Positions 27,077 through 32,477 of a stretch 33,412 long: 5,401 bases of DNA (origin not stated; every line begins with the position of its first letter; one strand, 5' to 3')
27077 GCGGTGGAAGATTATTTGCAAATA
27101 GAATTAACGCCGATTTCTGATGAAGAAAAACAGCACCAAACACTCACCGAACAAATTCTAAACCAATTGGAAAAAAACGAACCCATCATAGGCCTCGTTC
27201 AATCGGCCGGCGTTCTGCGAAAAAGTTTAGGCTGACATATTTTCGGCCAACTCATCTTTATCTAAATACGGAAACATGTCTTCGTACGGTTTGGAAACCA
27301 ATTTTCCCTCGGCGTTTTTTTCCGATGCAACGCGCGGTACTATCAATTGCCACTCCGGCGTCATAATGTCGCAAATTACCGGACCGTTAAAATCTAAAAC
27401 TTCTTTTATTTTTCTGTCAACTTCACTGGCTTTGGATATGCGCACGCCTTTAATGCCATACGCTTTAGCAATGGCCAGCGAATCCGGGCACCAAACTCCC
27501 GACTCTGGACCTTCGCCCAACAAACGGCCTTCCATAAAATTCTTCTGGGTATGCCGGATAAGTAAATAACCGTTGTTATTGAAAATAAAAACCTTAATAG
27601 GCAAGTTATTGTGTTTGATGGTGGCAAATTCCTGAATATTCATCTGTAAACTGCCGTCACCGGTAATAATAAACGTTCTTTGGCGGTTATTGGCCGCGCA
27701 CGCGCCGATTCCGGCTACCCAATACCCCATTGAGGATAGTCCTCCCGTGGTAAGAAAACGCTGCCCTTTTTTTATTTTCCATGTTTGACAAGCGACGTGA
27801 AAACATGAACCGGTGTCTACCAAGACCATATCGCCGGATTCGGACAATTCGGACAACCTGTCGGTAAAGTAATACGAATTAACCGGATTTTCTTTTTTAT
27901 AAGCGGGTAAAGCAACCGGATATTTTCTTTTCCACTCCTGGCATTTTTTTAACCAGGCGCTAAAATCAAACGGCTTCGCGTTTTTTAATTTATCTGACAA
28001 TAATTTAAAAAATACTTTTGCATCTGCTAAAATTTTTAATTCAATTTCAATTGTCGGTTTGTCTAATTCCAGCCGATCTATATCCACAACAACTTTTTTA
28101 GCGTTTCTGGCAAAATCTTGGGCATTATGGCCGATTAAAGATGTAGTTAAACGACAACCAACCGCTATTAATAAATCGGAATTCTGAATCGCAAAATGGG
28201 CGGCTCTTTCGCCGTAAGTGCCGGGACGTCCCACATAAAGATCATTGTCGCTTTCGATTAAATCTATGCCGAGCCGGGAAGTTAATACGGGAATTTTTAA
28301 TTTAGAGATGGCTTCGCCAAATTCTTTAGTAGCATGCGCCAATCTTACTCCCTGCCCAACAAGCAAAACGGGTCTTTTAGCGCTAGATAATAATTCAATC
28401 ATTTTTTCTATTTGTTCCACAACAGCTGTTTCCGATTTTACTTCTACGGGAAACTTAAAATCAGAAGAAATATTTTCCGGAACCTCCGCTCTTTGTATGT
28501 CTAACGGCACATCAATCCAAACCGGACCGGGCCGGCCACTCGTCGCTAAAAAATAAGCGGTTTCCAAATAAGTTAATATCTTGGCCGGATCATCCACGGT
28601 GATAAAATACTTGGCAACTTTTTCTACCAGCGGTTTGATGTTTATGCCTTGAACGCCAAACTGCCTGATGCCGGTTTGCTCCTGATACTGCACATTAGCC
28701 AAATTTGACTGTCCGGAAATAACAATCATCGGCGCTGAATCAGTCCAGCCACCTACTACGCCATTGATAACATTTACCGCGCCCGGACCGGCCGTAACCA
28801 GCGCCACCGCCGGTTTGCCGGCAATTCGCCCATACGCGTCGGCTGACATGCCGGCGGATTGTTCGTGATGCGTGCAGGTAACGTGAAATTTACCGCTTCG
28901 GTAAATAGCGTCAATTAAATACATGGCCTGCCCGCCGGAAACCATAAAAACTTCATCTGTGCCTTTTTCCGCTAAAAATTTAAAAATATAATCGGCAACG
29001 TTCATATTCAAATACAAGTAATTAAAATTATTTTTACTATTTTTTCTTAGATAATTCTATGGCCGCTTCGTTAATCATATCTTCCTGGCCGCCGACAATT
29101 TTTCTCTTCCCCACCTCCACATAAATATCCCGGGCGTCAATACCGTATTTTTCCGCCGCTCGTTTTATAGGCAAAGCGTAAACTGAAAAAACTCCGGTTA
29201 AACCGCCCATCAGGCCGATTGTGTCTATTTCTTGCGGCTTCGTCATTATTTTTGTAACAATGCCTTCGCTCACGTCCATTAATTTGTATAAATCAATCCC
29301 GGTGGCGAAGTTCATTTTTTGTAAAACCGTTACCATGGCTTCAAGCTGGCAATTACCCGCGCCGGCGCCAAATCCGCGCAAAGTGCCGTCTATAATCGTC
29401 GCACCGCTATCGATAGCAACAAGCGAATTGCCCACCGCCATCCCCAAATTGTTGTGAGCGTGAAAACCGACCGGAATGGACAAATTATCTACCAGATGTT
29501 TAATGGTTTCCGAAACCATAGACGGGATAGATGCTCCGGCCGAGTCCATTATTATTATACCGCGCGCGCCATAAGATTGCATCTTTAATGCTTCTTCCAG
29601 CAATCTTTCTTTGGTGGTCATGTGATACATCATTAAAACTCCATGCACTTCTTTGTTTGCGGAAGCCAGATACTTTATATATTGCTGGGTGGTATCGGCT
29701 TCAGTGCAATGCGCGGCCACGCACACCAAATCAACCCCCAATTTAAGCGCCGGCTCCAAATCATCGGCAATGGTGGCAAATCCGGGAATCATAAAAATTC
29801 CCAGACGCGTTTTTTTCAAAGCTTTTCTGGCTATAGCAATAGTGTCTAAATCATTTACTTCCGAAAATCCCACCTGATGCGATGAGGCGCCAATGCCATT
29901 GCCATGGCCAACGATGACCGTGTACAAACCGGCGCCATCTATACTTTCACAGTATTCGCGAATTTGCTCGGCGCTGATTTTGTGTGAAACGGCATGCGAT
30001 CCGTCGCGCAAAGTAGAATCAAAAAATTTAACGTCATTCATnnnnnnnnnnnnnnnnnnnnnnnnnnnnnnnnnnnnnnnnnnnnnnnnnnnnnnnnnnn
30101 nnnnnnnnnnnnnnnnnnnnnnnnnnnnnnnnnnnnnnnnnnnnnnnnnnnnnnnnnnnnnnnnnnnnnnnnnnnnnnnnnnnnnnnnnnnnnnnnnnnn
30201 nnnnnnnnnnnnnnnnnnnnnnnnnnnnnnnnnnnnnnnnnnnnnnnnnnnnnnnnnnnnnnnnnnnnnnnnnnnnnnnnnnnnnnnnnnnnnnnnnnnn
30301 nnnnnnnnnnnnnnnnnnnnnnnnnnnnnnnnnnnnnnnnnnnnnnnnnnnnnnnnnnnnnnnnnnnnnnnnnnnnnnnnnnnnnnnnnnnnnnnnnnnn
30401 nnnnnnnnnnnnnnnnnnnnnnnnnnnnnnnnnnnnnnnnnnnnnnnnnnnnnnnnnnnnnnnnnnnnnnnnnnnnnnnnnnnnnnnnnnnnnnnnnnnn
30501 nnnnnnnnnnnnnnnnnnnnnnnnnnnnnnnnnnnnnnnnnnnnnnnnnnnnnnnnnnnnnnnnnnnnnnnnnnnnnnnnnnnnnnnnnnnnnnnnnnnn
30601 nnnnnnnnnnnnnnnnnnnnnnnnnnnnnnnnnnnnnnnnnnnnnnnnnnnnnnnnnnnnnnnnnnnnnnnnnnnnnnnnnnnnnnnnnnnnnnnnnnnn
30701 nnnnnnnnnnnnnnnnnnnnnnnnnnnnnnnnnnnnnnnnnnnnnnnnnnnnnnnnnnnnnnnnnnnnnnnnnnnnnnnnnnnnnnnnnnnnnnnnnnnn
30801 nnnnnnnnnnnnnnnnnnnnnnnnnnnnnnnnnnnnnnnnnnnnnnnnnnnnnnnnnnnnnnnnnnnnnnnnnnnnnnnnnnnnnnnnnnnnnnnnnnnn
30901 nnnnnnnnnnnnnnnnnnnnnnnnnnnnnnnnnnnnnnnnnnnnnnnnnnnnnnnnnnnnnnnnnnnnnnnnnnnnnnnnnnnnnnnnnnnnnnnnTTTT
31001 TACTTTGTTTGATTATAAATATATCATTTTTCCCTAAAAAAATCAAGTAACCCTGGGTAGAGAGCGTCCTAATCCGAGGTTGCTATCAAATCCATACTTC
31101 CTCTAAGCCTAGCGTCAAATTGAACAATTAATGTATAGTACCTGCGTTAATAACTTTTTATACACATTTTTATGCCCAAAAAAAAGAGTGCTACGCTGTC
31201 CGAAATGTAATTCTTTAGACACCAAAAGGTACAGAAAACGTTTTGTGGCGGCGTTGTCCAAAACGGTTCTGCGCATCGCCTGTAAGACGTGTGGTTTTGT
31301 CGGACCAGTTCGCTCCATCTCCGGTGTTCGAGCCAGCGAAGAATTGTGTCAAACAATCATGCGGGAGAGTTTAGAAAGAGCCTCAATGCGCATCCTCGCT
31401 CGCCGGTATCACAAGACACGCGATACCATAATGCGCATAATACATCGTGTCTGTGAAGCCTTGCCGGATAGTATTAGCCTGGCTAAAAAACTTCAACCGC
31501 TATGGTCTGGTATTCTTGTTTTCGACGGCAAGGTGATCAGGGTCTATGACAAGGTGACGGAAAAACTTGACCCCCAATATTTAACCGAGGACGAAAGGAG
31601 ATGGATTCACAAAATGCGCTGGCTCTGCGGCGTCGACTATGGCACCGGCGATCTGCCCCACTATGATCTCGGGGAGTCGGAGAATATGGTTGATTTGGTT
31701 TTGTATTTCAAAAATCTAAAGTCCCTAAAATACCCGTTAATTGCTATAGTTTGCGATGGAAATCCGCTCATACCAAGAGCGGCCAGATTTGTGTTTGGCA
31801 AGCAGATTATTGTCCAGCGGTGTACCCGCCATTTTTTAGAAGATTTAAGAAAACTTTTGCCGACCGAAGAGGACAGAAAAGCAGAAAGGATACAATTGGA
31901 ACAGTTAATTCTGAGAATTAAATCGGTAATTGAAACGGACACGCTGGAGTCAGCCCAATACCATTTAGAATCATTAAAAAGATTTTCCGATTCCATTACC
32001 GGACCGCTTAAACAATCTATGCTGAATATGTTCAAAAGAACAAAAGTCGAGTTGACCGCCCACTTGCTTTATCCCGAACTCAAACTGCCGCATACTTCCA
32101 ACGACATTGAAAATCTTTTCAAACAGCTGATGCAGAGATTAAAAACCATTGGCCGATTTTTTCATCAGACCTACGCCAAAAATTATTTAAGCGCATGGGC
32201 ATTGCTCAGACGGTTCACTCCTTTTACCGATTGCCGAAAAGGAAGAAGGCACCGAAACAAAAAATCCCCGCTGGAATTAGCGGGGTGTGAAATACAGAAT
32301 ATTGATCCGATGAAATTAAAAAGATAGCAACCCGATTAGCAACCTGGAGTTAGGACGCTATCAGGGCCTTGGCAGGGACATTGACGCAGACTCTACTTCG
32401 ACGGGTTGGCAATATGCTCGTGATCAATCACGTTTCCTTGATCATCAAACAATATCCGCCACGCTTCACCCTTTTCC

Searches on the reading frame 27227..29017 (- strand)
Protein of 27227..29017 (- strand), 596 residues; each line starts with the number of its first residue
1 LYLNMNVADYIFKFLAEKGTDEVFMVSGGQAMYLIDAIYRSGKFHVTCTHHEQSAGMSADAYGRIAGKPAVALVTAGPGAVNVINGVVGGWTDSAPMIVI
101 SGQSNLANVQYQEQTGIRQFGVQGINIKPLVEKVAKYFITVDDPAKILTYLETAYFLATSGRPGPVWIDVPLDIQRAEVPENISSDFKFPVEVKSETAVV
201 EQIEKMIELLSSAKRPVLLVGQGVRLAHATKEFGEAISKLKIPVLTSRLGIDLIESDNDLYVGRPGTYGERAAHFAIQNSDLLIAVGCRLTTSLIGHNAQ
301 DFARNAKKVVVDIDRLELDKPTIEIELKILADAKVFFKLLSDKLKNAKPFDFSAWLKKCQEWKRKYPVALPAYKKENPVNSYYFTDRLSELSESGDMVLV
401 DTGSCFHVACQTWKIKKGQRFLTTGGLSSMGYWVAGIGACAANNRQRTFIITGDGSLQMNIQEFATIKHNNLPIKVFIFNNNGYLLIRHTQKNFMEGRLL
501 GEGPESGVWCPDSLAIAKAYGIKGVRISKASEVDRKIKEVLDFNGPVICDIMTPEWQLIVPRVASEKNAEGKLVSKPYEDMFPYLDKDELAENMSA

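Call 8: search_protein_families(library=pfam, proteins=[window:27227-29017:-], max_evalue=0.001)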
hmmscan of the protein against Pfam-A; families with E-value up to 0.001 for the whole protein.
window:27227-29017:- (596 aa): 3 families
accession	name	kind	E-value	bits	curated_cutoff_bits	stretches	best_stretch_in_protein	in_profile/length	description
PF02775.26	TPP_enzyme_C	-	3e-34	118.4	21.9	1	401-551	1-151/151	Thiamine pyrophosphate enzyme, C-terminal TPP binding domain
PF02776.23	TPP_enzyme_N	-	1.7e-33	115.3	26.8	1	5-112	1-109/119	Thiamine pyrophosphate enzyme, N-terminal TPP binding domain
PF00205.28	TPP_enzyme_M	-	2.7e-32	111.8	30.4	1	203-338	1-135/137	Thiamine pyrophosphate enzyme, central domain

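Call 23: search_protein_families(library=ncbifam, proteins=[window:27227-29017:-], max_evalue=1e-10)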
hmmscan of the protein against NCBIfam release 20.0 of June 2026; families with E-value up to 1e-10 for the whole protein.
window:27227-29017:- (596 aa): 51 families (the best 25 are shown)
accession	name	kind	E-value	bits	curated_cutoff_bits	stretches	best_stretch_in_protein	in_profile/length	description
TIGR00118.1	acolac_lg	equivalog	1.9e-113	379.8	538.35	1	6-566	2-547/557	biosynthetic-type acetolactate synthase large subunit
NF004710.0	PRK06048.1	equivalog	1.6e-107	360.3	976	1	4-565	7-549/561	acetolactate synthase large subunit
NF006524.0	PRK08978.1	equivalog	6.7e-102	341.5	738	1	5-567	1-538/548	acetolactate synthase 2 catalytic subunit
NF005228.0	PRK06725.1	equivalog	7.1e-102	341.4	991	1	5-571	16-563/571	acetolactate synthase large subunit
NF005824.0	PRK07710.1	equivalog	2e-101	340.1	976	1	5-567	17-562/573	acetolactate synthase large subunit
NF004919.0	PRK06276.1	equivalog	1.9e-98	330.3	866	1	5-554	1-539/582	acetolactate synthase large subunit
NF005860.0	PRK07789.1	equivalog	2.4e-92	310.2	881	1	5-570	34-595/615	acetolactate synthase large subunit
NF005651.0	PRK07418.1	subfamily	3e-92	309.8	942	1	8-568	22-574/617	acetolactate synthase large subunit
NF005584.0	PRK07282.1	equivalog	3.2e-91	306.6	970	1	8-570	13-557/566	acetolactate synthase large subunit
NF006016.1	PRK08155.1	equivalog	8.6e-91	305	870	1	5-563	3-542/554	acetolactate synthase large subunit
NF006319.0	PRK08527.1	equivalog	9e-89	298.4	905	1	4-567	3-552/565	acetolactate synthase large subunit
NF005058.0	PRK06466.1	equivalog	3.1e-88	296.7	951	1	6-561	5-555/574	acetolactate synthase 3 large subunit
NF006581.0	PRK09107.1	equivalog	1.1e-86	291.5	974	1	4-575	10-575/595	acetolactate synthase 3 large subunit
NF005409.0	PRK06965.1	equivalog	1.9e-83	280.8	1035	1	6-567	22-575/587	acetolactate synthase 3 catalytic subunit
NF006525.0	PRK08979.1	equivalog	2e-76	257.6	1084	1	7-561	6-553/572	acetolactate synthase 3 large subunit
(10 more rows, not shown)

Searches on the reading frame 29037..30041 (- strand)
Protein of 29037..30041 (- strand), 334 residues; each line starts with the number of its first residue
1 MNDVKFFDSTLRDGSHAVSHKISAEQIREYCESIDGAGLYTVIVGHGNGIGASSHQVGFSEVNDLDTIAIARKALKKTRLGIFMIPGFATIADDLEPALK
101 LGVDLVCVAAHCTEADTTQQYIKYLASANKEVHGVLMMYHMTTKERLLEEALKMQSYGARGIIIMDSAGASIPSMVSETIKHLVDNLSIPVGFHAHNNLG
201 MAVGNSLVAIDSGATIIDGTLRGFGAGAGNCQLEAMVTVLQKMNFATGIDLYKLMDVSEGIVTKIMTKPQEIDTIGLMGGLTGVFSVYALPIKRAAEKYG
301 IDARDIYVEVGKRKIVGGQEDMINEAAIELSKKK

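Call 8: search_protein_families(library=pfam, proteins=[window:29037-30041:-], max_evalue=0.001)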
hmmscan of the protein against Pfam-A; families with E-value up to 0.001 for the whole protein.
window:29037-30041:- (334 aa): 2 families
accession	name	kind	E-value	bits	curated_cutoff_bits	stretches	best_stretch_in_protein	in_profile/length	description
PF00682.25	HMGL-like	-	1.2e-42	146.5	29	1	4-259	2-258/260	HMGL-like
PF07836.16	DmpG_comm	-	1e-23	83.1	27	1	271-332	2-63/63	DmpG-like communication domain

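Call 23: search_protein_families(library=ncbifam, proteins=[window:29037-30041:-], max_evalue=1e-10)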
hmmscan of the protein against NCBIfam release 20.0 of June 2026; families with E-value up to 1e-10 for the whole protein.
window:29037-30041:- (334 aa): 23 families
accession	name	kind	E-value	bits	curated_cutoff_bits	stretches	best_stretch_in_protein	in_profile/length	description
NF006049.0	PRK08195.1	subfamily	2.8e-123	411.4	229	1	2-333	6-338/344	4-hyroxy-2-oxovalerate/4-hydroxy-2-oxopentanoic acid aldolase,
TIGR03217.1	4OH_2_O_val_ald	equivalog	1.4e-110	369.6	286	1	4-333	3-333/334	4-hydroxy-2-oxovalerate aldolase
NF002085.0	PRK00915.1-2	subfamily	7.3e-25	87.7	517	1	2-261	12-271/504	2-isopropylmalate synthase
NF006761.0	PRK09282.1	domain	9.3e-24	83.8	402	1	2-271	2-279/591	pyruvate carboxylase subunit B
TIGR02660.1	nifV_homocitr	equivalog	2.7e-23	82.8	462.9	1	4-262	2-260/365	homocitrate synthase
TIGR02090.1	LEU1_arch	subfamily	2.5e-22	79.5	484.75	1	4-266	1-262/363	isopropylmalate/citramalate/homocitrate synthases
NF008985.0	PRK12331.1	equivalog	1.9e-21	76.3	718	1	1-259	1-268/465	oxaloacetate decarboxylase subunit alpha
TIGR02146.1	LysS_fung_arch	equivalog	8.8e-20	71.2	413.55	1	8-258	3-253/344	homocitrate synthase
TIGR00973.1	leuA_bact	equivalog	1.1e-19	70.4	598.7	1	5-267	3-275/494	2-isopropylmalate synthase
NF002084.0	PRK00915.1-1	equivalog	1.1e-19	70.3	748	1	143-269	150-280/523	2-isopropylmalate synthase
NF002086.0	PRK00915.1-3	equivalog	3.9e-19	68.5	532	1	153-261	159-275/516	2-isopropylmalate synthase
NF010644.0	PRK14041.1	equivalog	8.1e-19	67.6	734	1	4-273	3-280/467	pyruvate carboxylase subunit B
TIGR00977.1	citramal_synth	equivalog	1.1e-18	66.9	450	1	153-271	162-283/526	citramalate synthase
NF002087.0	PRK00915.1-4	equivalog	2.7e-17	62.5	729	1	147-261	156-275/516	2-isopropylmalate synthase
NF041069.1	IPMS_Sufob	equivalog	7.3e-16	58.4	600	1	146-265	143-263/371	isopropylmalate synthase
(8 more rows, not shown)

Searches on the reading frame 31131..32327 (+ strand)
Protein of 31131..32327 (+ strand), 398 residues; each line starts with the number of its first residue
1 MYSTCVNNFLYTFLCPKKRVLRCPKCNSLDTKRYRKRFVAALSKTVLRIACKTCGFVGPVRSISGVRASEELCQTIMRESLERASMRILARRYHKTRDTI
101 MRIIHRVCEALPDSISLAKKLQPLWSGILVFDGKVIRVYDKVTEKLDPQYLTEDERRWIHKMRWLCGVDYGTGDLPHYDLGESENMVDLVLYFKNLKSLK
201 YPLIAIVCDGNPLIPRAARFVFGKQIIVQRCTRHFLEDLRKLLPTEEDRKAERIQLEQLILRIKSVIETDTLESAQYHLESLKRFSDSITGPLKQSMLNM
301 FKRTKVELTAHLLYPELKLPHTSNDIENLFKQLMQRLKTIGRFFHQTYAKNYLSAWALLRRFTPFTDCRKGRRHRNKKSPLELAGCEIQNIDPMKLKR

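Call 8: search_protein_families(library=pfam, proteins=[window:31131-32327:+], max_evalue=0.001)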
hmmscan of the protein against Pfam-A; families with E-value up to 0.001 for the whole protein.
window:31131-32327:+ (398 aa): 1 family
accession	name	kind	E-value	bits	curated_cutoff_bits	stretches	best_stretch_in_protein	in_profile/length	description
PF13542.12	HTH_Tnp_ISL3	-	0.00032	20.5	27.4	1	67-107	11-50/51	Helix-turn-helix domain of transposase family ISL3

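Call 36: search_protein_families(library=ncbifam, proteins=[window:31131-32327:+], max_evalue=0.00001)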
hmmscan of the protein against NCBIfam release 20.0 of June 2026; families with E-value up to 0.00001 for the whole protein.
window:31131-32327:+ (398 aa): 2 families
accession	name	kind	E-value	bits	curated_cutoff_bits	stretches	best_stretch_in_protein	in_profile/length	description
NF033543.2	transpos_IS256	equivalog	1.8e-10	40.4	150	1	205-349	189-327/338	IS256 family transposase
NF041731.2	transpos_ISH6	equivalog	5.4e-07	28.7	240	1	203-342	233-385/414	ISH6 family transposase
